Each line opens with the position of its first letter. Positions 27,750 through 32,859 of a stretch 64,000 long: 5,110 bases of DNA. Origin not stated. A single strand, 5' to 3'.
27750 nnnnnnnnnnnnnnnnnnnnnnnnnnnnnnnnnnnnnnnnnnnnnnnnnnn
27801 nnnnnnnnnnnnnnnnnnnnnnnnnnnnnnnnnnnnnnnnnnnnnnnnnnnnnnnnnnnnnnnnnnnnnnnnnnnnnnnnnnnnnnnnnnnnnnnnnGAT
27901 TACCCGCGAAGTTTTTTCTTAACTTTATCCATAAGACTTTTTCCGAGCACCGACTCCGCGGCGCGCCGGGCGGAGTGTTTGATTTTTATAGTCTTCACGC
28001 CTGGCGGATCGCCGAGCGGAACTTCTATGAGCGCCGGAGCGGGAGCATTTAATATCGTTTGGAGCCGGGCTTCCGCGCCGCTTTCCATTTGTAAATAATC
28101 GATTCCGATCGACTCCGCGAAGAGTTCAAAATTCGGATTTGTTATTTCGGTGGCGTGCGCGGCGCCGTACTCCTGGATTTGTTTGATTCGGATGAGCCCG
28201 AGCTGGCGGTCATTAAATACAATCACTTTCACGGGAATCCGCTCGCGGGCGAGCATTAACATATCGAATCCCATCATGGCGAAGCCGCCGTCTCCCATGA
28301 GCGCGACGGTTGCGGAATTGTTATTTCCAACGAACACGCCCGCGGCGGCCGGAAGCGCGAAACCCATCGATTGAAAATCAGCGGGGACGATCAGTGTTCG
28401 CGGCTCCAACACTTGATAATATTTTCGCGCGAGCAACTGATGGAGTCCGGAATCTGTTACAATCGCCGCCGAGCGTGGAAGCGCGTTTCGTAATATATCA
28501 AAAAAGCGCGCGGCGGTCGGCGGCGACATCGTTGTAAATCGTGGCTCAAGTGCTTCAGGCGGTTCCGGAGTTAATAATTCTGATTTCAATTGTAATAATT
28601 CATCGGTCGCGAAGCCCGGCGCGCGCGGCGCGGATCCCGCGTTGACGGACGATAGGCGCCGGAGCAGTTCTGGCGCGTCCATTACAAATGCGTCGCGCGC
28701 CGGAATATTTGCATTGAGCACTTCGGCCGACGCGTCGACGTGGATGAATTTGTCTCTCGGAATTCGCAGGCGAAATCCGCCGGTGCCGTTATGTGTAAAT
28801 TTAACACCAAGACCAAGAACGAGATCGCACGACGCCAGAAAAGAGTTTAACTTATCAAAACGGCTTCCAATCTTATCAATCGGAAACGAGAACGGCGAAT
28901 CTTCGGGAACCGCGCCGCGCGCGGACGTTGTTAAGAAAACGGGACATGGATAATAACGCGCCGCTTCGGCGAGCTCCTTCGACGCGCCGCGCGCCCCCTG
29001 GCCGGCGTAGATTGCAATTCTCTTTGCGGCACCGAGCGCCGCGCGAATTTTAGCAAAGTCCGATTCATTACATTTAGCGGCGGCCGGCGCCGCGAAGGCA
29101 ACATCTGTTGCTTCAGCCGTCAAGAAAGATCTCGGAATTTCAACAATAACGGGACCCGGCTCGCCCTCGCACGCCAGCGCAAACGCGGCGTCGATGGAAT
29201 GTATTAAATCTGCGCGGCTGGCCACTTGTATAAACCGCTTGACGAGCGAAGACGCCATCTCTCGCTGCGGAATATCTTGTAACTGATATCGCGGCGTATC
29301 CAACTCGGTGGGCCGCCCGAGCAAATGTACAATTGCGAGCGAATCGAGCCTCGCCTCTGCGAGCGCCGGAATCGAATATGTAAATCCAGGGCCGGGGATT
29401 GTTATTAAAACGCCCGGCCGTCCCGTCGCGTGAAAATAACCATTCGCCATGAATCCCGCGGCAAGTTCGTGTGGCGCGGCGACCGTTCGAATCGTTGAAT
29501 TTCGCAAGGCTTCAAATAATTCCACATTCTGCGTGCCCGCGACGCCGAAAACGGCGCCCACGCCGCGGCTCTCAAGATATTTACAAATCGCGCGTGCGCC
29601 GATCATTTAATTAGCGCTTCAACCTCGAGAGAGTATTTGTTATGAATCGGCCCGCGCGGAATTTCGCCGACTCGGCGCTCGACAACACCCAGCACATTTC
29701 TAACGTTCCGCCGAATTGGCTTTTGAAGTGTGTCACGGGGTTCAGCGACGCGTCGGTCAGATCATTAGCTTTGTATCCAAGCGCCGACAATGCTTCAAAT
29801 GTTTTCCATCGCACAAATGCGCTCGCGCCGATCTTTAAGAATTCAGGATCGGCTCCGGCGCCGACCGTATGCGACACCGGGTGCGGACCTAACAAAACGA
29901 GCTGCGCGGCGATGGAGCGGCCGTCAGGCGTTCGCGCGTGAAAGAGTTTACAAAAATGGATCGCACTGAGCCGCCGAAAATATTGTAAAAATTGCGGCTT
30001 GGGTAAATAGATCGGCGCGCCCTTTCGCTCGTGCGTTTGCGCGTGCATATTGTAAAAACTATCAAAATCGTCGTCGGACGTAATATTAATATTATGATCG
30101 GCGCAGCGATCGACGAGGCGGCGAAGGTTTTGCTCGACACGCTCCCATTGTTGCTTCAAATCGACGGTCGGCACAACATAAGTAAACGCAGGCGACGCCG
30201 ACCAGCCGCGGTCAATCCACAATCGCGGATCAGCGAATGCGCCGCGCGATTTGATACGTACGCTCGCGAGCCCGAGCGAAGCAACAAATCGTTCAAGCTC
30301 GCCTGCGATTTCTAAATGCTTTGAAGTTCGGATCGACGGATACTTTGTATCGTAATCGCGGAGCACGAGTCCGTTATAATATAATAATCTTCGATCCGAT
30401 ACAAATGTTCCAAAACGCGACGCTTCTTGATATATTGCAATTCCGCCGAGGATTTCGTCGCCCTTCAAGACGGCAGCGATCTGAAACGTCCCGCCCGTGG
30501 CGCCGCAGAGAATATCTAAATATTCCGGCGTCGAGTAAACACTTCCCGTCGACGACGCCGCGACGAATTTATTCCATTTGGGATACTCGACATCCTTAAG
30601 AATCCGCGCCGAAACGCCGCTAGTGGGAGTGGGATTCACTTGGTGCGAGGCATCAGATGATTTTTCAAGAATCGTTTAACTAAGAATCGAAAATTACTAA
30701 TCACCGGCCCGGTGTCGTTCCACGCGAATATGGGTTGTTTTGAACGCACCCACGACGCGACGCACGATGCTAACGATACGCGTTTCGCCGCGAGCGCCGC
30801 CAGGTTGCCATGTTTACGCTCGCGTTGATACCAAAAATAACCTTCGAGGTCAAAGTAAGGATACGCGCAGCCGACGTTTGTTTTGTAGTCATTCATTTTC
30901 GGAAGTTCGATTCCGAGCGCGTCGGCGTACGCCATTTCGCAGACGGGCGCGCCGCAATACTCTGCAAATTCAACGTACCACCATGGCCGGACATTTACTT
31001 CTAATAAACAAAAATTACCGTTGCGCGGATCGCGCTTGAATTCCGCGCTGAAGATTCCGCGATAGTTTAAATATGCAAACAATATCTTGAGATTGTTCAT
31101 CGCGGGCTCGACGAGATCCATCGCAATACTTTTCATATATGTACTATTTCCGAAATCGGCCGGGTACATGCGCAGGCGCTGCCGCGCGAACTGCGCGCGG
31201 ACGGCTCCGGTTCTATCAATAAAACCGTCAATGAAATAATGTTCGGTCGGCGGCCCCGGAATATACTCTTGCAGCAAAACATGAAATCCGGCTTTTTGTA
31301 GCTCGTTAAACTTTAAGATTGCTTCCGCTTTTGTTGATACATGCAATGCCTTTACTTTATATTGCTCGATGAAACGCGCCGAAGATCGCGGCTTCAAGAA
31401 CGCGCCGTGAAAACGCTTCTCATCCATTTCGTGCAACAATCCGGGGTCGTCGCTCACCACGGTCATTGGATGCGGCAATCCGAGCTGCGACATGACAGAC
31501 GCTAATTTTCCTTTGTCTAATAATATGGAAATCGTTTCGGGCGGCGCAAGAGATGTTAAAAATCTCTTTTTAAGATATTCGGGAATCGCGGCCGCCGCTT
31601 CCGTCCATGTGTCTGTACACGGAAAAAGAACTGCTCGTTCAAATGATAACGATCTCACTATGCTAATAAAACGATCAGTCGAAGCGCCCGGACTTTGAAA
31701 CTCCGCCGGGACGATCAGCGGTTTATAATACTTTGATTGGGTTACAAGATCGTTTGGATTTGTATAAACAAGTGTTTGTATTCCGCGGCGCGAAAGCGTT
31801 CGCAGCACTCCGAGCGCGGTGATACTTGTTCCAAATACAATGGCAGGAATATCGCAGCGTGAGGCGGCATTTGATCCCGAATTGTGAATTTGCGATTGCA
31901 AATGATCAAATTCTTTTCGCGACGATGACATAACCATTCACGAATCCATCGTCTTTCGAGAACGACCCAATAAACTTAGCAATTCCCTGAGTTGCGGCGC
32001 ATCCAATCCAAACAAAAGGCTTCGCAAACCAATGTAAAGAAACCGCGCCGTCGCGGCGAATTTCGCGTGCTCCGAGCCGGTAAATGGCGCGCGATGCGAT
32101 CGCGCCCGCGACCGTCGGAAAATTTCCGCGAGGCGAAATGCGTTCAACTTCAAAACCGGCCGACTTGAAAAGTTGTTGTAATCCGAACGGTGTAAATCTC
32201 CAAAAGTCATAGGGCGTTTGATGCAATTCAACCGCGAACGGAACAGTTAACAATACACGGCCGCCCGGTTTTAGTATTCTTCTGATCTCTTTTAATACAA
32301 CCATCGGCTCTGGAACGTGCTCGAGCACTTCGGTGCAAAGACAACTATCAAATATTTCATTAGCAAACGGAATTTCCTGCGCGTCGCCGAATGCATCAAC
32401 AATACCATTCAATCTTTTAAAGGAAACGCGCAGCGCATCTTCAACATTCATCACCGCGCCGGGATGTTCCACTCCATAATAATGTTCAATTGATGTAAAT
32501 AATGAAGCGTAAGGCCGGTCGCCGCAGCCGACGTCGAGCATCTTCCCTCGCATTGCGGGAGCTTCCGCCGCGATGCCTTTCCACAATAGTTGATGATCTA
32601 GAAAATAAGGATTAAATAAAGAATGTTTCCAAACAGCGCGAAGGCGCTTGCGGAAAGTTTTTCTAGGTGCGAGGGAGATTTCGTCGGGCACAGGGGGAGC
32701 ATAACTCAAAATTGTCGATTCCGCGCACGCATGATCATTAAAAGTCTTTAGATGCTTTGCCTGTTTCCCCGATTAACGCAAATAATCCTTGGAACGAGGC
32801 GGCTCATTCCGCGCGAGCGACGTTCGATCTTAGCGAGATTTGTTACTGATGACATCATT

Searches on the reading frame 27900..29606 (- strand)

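Call 96: search_protein_families(library=pfam, proteins=[window:27900-29606:-], max_evalue=0.00001)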
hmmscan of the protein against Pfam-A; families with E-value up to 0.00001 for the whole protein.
window:27900-29606:- (568 aa): 3 families
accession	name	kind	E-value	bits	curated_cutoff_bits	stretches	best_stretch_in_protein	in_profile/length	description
PF02776.23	TPP_enzyme_N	-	5.5e-29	100.8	26.8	1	3-113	3-115/119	Thiamine pyrophosphate enzyme, N-terminal TPP binding domain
PF02775.26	TPP_enzyme_C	-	1.9e-28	99.6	21.9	1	385-529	1-151/151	Thiamine pyrophosphate enzyme, C-terminal TPP binding domain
PF00205.28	TPP_enzyme_M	-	1e-23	84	30.4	1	186-318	3-137/137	Thiamine pyrophosphate enzyme, central domain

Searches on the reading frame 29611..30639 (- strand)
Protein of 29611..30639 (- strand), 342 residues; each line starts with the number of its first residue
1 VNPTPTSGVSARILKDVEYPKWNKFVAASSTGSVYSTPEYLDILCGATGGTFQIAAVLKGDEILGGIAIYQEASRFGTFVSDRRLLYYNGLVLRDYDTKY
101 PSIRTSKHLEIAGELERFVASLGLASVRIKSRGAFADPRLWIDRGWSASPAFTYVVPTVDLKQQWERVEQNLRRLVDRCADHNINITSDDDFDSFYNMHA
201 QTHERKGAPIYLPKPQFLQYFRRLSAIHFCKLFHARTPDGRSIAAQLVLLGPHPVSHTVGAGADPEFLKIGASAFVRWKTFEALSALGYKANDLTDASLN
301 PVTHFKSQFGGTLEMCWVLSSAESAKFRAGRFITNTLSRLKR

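Call 96: search_protein_families(library=pfam, proteins=[window:29611-30639:-], max_evalue=0.00001)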
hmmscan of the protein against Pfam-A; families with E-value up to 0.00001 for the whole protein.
window:29611-30639:- (342 aa): 1 family
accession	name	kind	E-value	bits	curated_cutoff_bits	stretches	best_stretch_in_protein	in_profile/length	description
PF13480.13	Acetyltransf_6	-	8.8e-11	42.6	22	1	169-295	4-135/143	Acetyltransferase (GNAT) domain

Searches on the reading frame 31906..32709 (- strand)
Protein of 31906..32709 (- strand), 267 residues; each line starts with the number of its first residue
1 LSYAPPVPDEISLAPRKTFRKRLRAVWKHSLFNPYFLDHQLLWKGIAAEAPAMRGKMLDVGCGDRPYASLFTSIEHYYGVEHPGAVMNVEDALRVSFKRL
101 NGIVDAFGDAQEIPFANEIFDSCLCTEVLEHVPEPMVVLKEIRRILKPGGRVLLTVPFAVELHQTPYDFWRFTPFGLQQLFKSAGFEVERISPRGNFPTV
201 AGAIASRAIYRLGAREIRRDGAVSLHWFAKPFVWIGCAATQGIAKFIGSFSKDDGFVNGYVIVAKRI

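Call 96: search_protein_families(library=pfam, proteins=[window:31906-32709:-], max_evalue=0.00001)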
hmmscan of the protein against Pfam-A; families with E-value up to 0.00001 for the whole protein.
window:31906-32709:- (267 aa): 6 families
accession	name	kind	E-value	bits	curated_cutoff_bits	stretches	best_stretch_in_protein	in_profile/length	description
PF08241.18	Methyltransf_11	-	1.5e-15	58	21.2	1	58-153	1-94/95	Methyltransferase domain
PF13489.12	Methyltransf_23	-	1.2e-14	54.8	27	1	52-189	21-162/164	Methyltransferase domain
PF13847.12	Methyltransf_31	-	1.2e-08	35.2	27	1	56-155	6-110/145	Methyltransferase domain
PF13649.12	Methyltransf_25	-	4e-08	34.3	27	1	58-150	2-97/97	Methyltransferase domain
PF01209.24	Ubie_methyltran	-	7.7e-07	29.1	20.1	1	55-172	49-171/233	ubiE/COQ5 methyltransferase family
PF08242.18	Methyltransf_12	-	9.9e-07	29.9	30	1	58-152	1-98/98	Methyltransferase domain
